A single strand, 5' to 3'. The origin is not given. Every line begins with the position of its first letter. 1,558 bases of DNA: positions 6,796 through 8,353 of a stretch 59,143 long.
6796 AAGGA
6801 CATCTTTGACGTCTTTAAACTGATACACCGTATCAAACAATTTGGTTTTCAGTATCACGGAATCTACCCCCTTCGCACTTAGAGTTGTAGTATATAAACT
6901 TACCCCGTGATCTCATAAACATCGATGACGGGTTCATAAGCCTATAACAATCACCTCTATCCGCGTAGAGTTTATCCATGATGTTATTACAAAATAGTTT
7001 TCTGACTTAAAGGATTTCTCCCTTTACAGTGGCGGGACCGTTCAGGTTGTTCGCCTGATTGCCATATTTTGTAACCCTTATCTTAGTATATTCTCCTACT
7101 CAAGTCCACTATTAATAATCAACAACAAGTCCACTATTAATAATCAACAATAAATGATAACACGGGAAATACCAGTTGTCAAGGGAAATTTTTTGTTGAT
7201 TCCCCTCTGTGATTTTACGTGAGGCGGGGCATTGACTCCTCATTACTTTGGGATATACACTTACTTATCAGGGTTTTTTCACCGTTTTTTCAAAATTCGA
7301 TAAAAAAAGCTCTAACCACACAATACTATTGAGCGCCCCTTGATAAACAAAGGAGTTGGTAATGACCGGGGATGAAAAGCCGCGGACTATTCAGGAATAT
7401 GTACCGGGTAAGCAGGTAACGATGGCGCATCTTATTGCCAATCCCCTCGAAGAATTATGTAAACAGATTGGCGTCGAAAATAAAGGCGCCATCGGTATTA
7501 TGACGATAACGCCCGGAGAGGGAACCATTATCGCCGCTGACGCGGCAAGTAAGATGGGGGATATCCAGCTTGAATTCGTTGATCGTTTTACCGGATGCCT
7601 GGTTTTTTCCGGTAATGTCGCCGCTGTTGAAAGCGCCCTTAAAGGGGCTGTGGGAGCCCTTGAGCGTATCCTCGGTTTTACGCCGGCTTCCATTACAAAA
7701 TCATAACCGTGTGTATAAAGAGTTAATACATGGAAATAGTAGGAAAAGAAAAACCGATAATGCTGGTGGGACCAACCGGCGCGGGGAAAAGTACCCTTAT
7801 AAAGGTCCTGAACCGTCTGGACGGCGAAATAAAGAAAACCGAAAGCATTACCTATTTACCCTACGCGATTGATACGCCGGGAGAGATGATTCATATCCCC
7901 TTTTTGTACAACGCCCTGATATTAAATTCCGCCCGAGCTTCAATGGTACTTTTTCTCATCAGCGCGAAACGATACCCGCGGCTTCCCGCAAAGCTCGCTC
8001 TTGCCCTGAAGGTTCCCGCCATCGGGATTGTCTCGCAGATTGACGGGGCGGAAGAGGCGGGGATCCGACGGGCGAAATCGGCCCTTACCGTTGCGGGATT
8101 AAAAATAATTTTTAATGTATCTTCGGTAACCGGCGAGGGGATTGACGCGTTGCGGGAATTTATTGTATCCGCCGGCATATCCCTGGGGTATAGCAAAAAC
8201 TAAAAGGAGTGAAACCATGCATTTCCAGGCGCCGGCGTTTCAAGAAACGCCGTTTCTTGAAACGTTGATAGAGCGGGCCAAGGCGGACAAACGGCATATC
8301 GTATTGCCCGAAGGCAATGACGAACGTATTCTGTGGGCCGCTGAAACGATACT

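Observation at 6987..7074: Compact cobalamin-riboswitch-like aptamer sitting in cis in the eutB leader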

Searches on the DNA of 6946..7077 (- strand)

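Call 84: build_rna_model(alignment_id=A1, structure=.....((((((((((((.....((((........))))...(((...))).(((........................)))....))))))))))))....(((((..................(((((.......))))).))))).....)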
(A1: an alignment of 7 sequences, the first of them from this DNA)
Model R1 built from alignment A1 (7 sequences, 152 columns); structure: as given.
model positions 134; base pairs 31; branch points 3; effective number of sequences 1.83; information 0.59 bits per position. Calibrated on 0.2 Mb of random sequence (short: E-values are rough).
structure used (alignment columns):
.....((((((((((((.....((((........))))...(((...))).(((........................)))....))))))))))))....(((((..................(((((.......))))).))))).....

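Call 86: search_with_rna_model(model_id=R1, sources=[window, L001, L002, L003, L004, L005, L006, L007, L008, L009, L010, L011, L012, L013, L014, L015, L016, L017, L018, L019, L020, L021, L022, L023, L024, L025, L026, L027, L028, L029, L030, L031, L032, L033, L034, L035, L036, L037, L038, L039, L040, L041, L042, L043, L044, L045, L046, L047, L048, L049, L050, L051, L052, L053, L054, L055, L056, L057, L058, L059, L060, L061, L062, L063, L064, L065, L066, L067, L068, L069, L070, L071, L072, L073, L074, L075, L076, L077, L078, L079, L080, L081, L082, L083, L084, L085, L086, L087, L088, L089, L090, L091, L092, L093, L094, L095, L096, L097, L098, L099], max_evalue=0.001)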
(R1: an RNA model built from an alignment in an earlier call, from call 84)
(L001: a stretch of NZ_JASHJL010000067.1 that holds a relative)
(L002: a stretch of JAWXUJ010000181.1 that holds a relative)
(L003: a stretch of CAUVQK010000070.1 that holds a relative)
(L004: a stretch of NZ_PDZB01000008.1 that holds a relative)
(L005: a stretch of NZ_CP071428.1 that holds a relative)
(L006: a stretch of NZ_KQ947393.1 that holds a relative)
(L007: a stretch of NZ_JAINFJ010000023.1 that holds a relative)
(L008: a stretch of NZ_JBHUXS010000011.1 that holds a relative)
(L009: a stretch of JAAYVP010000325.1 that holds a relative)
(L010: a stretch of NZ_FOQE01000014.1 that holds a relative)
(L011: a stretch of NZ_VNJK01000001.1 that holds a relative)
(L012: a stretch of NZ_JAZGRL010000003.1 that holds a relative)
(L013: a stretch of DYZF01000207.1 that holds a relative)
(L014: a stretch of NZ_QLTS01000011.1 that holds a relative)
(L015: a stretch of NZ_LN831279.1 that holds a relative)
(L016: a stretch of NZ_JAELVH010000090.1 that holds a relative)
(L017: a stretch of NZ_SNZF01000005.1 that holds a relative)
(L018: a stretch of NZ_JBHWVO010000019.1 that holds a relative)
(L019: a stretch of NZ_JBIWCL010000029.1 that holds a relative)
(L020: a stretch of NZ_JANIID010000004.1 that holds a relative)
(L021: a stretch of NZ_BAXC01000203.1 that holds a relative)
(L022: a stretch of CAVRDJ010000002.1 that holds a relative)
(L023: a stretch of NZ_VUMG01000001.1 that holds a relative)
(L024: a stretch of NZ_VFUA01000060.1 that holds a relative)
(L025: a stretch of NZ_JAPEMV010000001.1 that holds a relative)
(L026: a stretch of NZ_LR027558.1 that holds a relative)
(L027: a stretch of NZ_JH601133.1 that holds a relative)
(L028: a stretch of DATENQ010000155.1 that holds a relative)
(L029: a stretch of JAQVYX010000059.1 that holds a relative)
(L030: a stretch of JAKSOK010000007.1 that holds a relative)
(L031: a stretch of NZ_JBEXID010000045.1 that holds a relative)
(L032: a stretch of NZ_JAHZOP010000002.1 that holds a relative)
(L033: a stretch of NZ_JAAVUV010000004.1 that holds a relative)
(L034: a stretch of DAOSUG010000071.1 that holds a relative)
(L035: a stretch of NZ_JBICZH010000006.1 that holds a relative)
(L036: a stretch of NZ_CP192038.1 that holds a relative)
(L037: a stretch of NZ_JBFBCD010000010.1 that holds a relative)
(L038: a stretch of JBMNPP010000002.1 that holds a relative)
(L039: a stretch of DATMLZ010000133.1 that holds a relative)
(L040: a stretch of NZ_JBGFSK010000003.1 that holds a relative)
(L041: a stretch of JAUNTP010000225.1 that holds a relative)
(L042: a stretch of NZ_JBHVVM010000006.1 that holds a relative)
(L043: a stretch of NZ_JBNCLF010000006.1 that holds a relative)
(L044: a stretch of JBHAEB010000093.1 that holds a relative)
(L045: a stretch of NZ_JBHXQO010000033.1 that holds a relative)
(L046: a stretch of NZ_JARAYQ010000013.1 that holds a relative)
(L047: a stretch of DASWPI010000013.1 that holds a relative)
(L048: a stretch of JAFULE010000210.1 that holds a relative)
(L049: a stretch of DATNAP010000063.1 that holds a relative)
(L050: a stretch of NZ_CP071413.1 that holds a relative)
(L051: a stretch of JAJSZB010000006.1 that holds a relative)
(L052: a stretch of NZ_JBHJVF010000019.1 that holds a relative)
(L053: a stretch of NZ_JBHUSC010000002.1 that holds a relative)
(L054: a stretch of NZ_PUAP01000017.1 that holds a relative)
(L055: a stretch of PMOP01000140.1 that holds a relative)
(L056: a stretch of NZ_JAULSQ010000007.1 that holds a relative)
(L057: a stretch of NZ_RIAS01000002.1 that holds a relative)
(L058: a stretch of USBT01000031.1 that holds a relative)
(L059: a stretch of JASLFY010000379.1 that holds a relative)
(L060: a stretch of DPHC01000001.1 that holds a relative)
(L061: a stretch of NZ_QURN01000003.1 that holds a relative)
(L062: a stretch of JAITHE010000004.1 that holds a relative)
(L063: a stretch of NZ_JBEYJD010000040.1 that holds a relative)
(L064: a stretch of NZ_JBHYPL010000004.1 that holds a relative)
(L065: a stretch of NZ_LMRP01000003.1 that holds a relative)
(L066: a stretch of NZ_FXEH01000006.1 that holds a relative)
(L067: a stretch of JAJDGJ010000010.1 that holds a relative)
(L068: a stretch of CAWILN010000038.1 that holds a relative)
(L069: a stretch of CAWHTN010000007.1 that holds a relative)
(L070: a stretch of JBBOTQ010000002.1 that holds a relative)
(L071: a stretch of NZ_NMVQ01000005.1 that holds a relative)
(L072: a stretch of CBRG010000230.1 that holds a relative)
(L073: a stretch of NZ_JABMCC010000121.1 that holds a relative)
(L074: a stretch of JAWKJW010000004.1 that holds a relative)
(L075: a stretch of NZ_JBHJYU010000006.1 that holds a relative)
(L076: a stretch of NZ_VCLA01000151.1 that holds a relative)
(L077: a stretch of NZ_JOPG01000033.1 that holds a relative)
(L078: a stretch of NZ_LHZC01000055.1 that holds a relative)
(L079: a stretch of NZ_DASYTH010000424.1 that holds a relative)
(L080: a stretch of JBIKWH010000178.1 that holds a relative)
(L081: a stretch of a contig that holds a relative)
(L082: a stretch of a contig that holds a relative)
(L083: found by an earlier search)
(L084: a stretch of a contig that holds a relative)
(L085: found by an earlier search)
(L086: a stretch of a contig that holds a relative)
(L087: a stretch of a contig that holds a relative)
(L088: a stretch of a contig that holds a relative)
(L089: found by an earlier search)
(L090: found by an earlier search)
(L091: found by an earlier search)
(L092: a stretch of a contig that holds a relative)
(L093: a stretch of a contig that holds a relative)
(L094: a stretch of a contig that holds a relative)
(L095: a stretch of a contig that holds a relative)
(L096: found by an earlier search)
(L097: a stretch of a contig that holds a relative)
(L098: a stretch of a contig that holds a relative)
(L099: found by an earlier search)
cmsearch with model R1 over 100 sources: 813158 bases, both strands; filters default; matches with E-value up to 0.001: 71.
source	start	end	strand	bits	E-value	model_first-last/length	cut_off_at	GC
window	6946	7078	-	137.5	1.1e-31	1-134/134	no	0.41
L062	1819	1945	+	121.2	1.4e-27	1-134/134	no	0.5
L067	606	727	-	69.9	1.1e-14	1-134/134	no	0.38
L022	3973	4105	+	69.6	1.4e-14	1-134/134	no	0.63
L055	3260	3392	-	63.8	4.1e-13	1-134/134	no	0.65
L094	2770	2898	-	61.6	1.4e-12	1-134/134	no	0.33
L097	4614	4751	-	61.3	1.8e-12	1-134/134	no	0.62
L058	7001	7127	+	60.7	2.4e-12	1-134/134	no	0.39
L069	1982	2114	+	60.3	3.1e-12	1-134/134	no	0.66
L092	5675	5808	+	57.6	1.5e-11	1-134/134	no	0.4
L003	176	309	+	57.5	1.6e-11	1-134/134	no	0.4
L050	6179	6312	-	56.9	2.2e-11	1-134/134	no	0.4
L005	4767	4900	-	55.8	4.1e-11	1-134/134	no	0.41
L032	6389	6522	-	55.8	4.1e-11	1-134/134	no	0.41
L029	1197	1322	+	51.6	4.8e-10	1-134/134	no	0.46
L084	7787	7917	-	50.8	7.8e-10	1-134/134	no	0.4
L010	5306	5434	+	50.1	1.1e-09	1-134/134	no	0.43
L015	7255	7392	+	50.1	1.1e-09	1-134/134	no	0.47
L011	1511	1643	-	50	1.2e-09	1-134/134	no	0.5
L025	2909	3044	+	47.7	4.7e-09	1-134/134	no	0.62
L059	6488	6621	-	47.6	4.8e-09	1-134/134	no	0.65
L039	3835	3959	+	46.5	9.1e-09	1-134/134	no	0.61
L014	4688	4814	+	45.1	2e-08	1-134/134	no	0.52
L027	2893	3016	+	43.8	4.3e-08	1-134/134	no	0.43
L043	7223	7355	+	43.8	4.4e-08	1-134/134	no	0.65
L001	539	659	+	43.8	4.5e-08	1-134/134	no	0.59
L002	2298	2430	-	43.6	4.9e-08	1-134/134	no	0.49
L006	6878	7013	-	43.4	5.8e-08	1-134/134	no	0.51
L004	6962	7094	+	42.9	7.5e-08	1-134/134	no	0.48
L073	6348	6484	+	42.2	1.1e-07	1-134/134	no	0.53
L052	2434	2567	+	42.1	1.2e-07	1-134/134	no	0.7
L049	3725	3864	-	42.1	1.2e-07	1-134/134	no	0.72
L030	3647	3772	+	42.1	1.2e-07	1-134/134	no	0.43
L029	3252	3375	+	41.8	1.4e-07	1-134/134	no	0.42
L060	5355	5482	-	41.2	2e-07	1-134/134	no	0.4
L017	6459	6593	+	41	2.3e-07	1-134/134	no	0.61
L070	1946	2078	+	40.3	3.5e-07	1-134/134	no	0.55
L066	1042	1172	+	40.2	3.5e-07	1-134/134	no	0.47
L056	7866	7934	-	40.1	3.8e-07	16-83/134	no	0.55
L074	3299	3419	+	39.6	5e-07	1-134/134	no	0.6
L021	25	156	-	39.6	5.2e-07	1-134/134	no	0.52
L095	3086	3182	+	39.3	6.2e-07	1-134/134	no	0.67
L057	7442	7510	+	38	1.3e-06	16-83/134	no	0.57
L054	4264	4399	-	37.9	1.4e-06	1-134/134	no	0.46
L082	2575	2698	-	36.8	2.6e-06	1-134/134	no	0.68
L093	1794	1896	-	36.5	3.1e-06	1-134/134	no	0.66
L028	4364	4462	-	36.3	3.5e-06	1-134/134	no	0.56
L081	4131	4265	-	35.9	4.4e-06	1-134/134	no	0.68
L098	5757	5870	+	35.5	5.6e-06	1-134/134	no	0.7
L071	1468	1599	+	35.5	5.7e-06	1-134/134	no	0.64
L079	1476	1598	-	35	7.5e-06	1-134/134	no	0.68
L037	851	988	+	34.9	7.7e-06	1-134/134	no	0.66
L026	1608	1727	+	34.8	8.2e-06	1-134/134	no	0.69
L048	2828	2953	-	34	1.3e-05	1-134/134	no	0.64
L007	4288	4415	-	33.9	1.4e-05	1-134/134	no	0.57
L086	7165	7282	+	33.6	1.6e-05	1-134/134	no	0.68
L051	284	394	+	32.8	2.7e-05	1-134/134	no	0.64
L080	913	1011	-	32.7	2.9e-05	1-134/134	no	0.67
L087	6757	6895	-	32.6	2.9e-05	1-134/134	no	0.56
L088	740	845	-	32.4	3.4e-05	1-134/134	no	0.67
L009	814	943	-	32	4.1e-05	1-134/134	no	0.6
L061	6608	6736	+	31.5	5.7e-05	1-134/134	no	0.59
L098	279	393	-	31.2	6.7e-05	1-134/134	no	0.62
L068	2623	2755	+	30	0.00014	1-134/134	no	0.7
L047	5694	5820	-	28.4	0.00035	1-134/134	no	0.61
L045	1781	1907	-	27.8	0.00047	1-134/134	no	0.63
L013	3670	3756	+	27.8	0.00048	5-93/134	no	0.67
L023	1025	1078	+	27.2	0.00069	22-79/134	no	0.65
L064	7837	7918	-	27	0.00078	10-88/134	no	0.67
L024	3235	3348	-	26.6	0.00096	1-134/134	no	0.58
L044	4862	4988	-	26.6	0.00097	1-134/134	no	0.62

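Call 87: search_with_rna_model(model_id=R1, sources=[L100, L101, L102, L103, L104, L105, L106, L107, L108, L109, L110, L111, L112, L113, L114, L115, L116, L117, L118, L119, L120, L121, L122, L123, L124, L125, L126, L127, L128, L129, L130, L131, L132, L133, L134, L135, L136, L137, L138, L139, L140, L141, L142, L143, L144, L145, L146, L147, L148, L149, L150, L151, L152, L153, L154, L155, L156, L157, L158, L159, L160, L161, L162, L163, L164, L165, L166, L167, L168, L169, L170, L171, L172, L173, L174, L175, L176, L177, L178, L179, L180, L181, L182, L183, L184], max_evalue=0.001)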
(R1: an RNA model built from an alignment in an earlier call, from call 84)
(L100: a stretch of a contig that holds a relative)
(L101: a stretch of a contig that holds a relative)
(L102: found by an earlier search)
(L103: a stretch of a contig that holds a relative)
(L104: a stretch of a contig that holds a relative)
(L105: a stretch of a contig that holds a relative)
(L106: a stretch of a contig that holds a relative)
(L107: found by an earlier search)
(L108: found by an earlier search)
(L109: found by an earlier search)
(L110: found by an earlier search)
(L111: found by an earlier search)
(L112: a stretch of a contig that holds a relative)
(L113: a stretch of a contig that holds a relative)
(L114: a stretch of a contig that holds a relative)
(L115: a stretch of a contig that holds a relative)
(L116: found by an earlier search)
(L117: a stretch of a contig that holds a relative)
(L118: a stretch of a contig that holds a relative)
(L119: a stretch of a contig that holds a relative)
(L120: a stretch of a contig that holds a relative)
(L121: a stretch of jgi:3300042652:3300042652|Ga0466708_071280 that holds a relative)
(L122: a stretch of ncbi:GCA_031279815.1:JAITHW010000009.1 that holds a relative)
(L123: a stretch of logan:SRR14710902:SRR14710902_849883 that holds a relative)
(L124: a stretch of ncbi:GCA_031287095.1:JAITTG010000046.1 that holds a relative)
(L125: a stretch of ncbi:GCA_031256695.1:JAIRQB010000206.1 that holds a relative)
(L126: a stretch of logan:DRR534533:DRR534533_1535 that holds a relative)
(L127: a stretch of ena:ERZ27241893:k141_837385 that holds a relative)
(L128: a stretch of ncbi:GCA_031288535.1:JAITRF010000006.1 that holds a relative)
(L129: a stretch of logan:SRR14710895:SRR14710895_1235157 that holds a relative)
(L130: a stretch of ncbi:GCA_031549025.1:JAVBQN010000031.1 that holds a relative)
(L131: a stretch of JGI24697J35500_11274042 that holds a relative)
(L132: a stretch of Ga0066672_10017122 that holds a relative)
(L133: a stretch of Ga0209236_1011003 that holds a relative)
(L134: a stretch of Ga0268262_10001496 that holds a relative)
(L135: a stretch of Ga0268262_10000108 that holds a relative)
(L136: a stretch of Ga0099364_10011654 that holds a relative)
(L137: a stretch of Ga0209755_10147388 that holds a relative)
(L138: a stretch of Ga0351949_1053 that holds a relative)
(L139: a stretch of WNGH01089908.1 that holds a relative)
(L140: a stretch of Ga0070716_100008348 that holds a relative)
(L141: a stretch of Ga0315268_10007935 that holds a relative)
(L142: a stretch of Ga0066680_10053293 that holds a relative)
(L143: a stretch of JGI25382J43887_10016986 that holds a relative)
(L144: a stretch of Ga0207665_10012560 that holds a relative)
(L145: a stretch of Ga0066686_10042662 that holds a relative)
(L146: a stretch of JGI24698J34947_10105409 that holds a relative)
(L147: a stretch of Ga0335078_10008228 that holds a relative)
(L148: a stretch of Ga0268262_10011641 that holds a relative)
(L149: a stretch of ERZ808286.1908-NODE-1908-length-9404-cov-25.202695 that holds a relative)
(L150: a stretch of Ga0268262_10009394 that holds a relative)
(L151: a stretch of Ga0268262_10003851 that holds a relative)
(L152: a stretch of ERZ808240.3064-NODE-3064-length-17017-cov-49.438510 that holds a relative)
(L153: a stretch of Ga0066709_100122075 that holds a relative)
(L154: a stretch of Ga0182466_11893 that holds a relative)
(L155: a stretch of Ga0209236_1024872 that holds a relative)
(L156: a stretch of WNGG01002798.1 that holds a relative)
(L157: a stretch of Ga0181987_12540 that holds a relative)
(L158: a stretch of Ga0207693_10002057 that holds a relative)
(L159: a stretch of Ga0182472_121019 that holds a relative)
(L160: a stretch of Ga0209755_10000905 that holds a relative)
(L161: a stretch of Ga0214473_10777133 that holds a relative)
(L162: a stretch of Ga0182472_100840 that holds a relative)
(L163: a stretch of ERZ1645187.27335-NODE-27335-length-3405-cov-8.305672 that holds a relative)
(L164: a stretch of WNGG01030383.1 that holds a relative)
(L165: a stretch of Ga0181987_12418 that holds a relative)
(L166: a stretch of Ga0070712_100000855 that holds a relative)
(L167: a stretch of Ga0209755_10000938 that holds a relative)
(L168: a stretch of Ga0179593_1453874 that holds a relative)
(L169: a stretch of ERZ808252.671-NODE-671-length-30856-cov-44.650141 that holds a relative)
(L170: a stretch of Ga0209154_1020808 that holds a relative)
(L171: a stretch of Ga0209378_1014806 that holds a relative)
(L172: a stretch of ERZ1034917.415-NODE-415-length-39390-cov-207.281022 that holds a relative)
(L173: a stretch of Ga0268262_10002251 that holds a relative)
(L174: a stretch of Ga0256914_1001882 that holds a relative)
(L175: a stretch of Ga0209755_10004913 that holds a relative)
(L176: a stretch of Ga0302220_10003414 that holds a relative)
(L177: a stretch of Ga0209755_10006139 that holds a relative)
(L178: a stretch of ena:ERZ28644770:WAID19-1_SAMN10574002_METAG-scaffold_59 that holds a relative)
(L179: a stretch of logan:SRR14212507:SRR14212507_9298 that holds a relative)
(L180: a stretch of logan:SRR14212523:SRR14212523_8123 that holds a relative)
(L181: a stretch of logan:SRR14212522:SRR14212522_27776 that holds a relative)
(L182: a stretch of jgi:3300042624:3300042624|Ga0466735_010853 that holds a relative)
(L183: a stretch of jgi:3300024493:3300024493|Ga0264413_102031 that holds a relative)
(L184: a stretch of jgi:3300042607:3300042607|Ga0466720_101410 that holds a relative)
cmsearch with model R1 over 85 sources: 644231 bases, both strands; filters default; matches with E-value up to 0.001: 67.
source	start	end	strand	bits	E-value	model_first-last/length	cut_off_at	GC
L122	351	482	+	134.7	4.3e-31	1-134/134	no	0.47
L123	258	389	+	134.7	4.3e-31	1-134/134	no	0.47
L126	3411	3544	+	131.8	2.3e-30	1-134/134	no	0.43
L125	3497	3630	+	129.8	7.4e-30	1-134/134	no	0.44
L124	5322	5458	+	118.3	5.8e-27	1-134/134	no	0.39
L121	4385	4531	+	107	4.1e-24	1-134/134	no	0.43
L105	3449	3578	-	60.9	1.7e-12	1-134/134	no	0.43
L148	297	441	+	59.9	3.1e-12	1-134/134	no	0.43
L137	2118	2244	+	59.5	3.9e-12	1-134/134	no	0.43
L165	1273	1420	+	57.8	1.1e-11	1-134/134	no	0.41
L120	479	612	-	56.9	1.8e-11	1-134/134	no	0.4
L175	9039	9150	-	56.5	2.3e-11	1-134/134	no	0.43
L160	1596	1746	+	56.5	2.3e-11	1-134/134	no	0.41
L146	2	68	+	56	3e-11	14-84/134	no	0.4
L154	5475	5541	+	56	3e-11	14-84/134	no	0.4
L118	7354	7487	+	55.8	3.2e-11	1-134/134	no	0.41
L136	9348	9474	+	55.4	4.2e-11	1-134/134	no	0.45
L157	2816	2928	+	54.9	5.6e-11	1-134/134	no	0.55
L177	2257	2369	+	54.9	5.6e-11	1-134/134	no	0.55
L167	11164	11311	-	54.7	6.3e-11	1-134/134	no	0.43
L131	3425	3569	+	52.7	2e-10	1-134/134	no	0.48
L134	3551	3663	-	52.6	2.1e-10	1-134/134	no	0.47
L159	234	379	+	52.1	2.9e-10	1-134/134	no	0.45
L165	483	594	-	51.5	4.1e-10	1-134/134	no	0.56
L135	822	933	-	51.2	4.7e-10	1-134/134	no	0.43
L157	3734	3875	+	50.8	6.1e-10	1-134/134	no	0.43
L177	3175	3316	+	50.8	6.1e-10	1-134/134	no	0.43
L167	6865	7006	+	50.1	8.9e-10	1-134/134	no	0.55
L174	5427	5549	-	50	9.9e-10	1-134/134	no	0.63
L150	7224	7336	+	49.3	1.5e-09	1-134/134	no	0.48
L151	8109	8220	+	48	3.1e-09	1-134/134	no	0.5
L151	5975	6086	+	47.9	3.4e-09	1-134/134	no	0.51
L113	1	88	-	47.5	4.2e-09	1-89/134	3'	0.48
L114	3780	3912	+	47.4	4.4e-09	1-134/134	no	0.5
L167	6572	6707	-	47.4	4.4e-09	1-134/134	no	0.4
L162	435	534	+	46.5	7.4e-09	1-134/134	no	0.45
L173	11188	11287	+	46.5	7.4e-09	1-134/134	no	0.45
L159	884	983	+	46.1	9.1e-09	1-134/134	no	0.48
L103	6692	6829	-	45.9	1e-08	1-134/134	no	0.49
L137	101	201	+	44.6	2.3e-08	1-134/134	no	0.47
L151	7219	7318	+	42.6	7e-08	1-134/134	no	0.44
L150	5315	5448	+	41.7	1.2e-07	1-134/134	no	0.47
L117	4900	5001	-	39.9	3.5e-07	1-134/134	no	0.42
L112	3836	3960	-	39.8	3.7e-07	1-134/134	no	0.52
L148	4410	4571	+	39.8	3.7e-07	1-134/134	no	0.49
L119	4011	4139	-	39.4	4.4e-07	1-134/134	no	0.55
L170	2483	2674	-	38.3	8.8e-07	1-134/134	no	0.62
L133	2957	3149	-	37.9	1.1e-06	1-134/134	no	0.63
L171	1139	1331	-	37.9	1.1e-06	1-134/134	no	0.63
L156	8700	8893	+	36.9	2e-06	1-134/134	no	0.61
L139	445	637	+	36.7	2.2e-06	1-134/134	no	0.62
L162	1709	1856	+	36.2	2.8e-06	1-134/134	no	0.41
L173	12462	12609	+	36.2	2.8e-06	1-134/134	no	0.41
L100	2968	3075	-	36.1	3.1e-06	1-134/134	no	0.39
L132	2419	2611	-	36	3.3e-06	1-134/134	no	0.61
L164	757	949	+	34.8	6.4e-06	1-134/134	no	0.63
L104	2525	2661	-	34.8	6.5e-06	1-134/134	no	0.61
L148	6288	6460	+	33.6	1.3e-05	1-134/134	no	0.43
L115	7136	7272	+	33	1.9e-05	1-134/134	no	0.63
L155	1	181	+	32.2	3e-05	12-134/134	5'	0.62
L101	3378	3490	+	31.7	3.9e-05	1-134/134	no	0.68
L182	5874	5946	+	31.7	4e-05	1-134/134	no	0.37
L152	3693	3812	+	28.3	0.00028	1-134/134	no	0.58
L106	335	443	-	27.8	0.00039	1-134/134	no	0.61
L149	8544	8663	-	27.1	0.00057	1-134/134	no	0.58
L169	742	861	+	27.1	0.00057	1-134/134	no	0.58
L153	3022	3214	-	26.4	0.00088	1-134/134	no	0.62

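Call 88: search_with_rna_model(model_id=R1, sources=[window, L062, L121, L122, L124, L125, L126], max_evalue=1e-15, make_alignment=true)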
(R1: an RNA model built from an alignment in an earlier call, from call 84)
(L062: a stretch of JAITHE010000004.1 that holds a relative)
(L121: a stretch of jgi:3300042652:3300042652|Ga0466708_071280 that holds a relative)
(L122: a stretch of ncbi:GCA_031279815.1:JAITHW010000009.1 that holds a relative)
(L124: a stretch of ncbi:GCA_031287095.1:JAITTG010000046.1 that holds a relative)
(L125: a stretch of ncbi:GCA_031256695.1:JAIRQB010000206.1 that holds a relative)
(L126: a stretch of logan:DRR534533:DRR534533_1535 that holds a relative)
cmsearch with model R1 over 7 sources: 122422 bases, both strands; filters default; matches with E-value up to 1e-15: 7.
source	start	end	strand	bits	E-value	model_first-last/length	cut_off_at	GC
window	6946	7078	-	137.5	1.6e-32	1-134/134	no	0.41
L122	351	482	+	134.7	8.2e-32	1-134/134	no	0.47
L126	3411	3544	+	131.8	4.4e-31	1-134/134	no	0.43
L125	3497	3630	+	129.8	1.4e-30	1-134/134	no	0.44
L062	1819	1945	+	121.2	2.1e-28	1-134/134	no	0.5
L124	5322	5458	+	118.3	1.1e-27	1-134/134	no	0.39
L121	4385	4531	+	107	7.8e-25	1-134/134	no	0.43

Alignment A3: 7 matches aligned to the model, 150 columns, each read 5' to 3' on its own strand. Consensus structure (alignment columns), stored with it:
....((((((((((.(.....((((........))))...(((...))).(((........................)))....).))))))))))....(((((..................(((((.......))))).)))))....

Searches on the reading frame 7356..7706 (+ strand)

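Call 5: search_protein_families(library=pfam, proteins=[window:7356-7706:+])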
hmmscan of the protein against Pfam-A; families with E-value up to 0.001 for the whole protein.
window:7356-7706:+ (116 aa): 1 family
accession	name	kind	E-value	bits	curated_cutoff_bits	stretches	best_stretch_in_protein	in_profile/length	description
PF00936.24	BMC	-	4.9e-11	42.9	24.5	1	45-102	1-61/75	BMC domain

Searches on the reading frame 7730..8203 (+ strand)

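Call 5: search_protein_families(library=pfam, proteins=[window:7730-8203:+])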
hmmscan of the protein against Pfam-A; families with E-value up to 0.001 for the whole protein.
window:7730-8203:+ (157 aa): 5 families
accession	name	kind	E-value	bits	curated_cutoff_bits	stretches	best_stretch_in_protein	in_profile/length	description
PF10662.15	PduV-EutP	-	4.4e-31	108.1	21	1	8-145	2-141/143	Ethanolamine utilisation - propanediol utilisation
PF03193.22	RsgA_GTPase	-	2.1e-05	24.9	30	0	7-29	106-128/174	RsgA GTPase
PF00005.33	ABC_tran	-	0.00015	22.8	25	1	8-31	12-35/137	ABC transporter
PF01926.29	MMR_HSR1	-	0.00018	22.1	21.9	0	10-41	2-33/113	50S ribosome-binding GTPase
PF12775.13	AAA_7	-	0.00087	19.3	25.8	0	3-33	29-60/181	P-loop containing dynein motor region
